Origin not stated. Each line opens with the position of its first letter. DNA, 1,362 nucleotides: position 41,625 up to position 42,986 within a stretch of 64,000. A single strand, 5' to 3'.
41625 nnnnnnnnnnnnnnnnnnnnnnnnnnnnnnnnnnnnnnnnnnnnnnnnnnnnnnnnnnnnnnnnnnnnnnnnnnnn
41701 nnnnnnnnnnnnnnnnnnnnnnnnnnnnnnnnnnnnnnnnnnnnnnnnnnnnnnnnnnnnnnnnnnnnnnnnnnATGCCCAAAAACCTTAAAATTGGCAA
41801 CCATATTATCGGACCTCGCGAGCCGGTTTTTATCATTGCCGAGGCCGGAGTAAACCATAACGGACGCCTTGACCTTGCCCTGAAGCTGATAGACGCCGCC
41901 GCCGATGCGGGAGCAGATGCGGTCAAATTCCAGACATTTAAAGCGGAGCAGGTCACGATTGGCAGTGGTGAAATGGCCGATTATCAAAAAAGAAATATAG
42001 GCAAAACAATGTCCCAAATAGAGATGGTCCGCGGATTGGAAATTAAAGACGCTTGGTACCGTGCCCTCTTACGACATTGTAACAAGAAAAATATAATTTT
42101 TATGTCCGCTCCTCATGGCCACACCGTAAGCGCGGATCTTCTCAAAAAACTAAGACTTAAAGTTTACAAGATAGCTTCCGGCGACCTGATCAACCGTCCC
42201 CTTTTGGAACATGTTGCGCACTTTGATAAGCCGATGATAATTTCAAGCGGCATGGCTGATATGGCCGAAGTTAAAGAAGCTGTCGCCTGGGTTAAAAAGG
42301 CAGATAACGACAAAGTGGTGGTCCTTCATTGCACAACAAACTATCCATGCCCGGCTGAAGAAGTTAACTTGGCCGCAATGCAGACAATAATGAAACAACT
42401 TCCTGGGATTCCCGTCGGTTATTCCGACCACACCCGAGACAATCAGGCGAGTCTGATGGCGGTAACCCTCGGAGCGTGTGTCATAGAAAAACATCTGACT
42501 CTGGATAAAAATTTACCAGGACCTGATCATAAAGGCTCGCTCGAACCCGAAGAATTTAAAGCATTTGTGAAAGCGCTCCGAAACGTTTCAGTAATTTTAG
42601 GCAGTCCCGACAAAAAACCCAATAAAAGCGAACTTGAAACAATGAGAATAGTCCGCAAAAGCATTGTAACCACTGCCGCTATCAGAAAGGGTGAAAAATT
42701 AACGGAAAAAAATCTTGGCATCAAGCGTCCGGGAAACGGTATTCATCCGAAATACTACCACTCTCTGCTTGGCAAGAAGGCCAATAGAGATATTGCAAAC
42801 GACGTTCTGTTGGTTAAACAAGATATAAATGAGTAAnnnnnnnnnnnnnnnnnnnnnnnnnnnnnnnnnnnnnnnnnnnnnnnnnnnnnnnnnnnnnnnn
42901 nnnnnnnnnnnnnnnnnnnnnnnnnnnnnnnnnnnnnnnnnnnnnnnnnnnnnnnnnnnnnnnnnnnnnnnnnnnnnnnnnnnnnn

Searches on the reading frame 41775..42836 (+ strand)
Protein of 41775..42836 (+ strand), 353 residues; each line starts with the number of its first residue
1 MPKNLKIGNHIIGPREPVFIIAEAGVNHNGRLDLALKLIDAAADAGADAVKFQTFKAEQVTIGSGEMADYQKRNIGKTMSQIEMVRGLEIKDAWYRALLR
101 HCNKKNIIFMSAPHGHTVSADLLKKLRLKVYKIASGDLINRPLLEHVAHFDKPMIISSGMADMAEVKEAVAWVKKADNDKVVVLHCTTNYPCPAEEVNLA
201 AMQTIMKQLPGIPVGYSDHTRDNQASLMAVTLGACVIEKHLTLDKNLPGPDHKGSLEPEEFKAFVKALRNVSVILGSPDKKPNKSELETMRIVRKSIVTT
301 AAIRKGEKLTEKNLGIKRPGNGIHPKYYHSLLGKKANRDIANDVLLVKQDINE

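Call 3: search_protein_families(library=pfam, proteins=[window:41775-42836:+], max_evalue=0.001)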
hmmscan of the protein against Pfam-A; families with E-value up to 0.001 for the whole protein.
window:41775-42836:+ (353 aa): 2 families
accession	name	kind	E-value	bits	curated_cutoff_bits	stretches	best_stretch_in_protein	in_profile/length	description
PF03102.20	NeuB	-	1.6e-89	299.9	22.1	1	38-278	1-239/241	NeuB family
PF08666.17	SAF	-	5.6e-10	40.1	21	1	295-351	2-62/63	SAF domain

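Call 4: search_protein_families(library=ncbifam, proteins=[window:41775-42836:+], max_evalue=0.001)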
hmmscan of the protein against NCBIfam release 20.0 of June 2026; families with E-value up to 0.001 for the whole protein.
window:41775-42836:+ (353 aa): 2 families
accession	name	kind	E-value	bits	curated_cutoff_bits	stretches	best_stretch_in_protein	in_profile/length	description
TIGR03569.1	NeuB_NnaB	equivalog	2.9e-131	437.4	399.65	1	18-345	1-328/329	N-acetylneuraminate synthase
TIGR03586.1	PseI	equivalog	2.6e-90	302.9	340.25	1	18-342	2-323/327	pseudaminic acid synthase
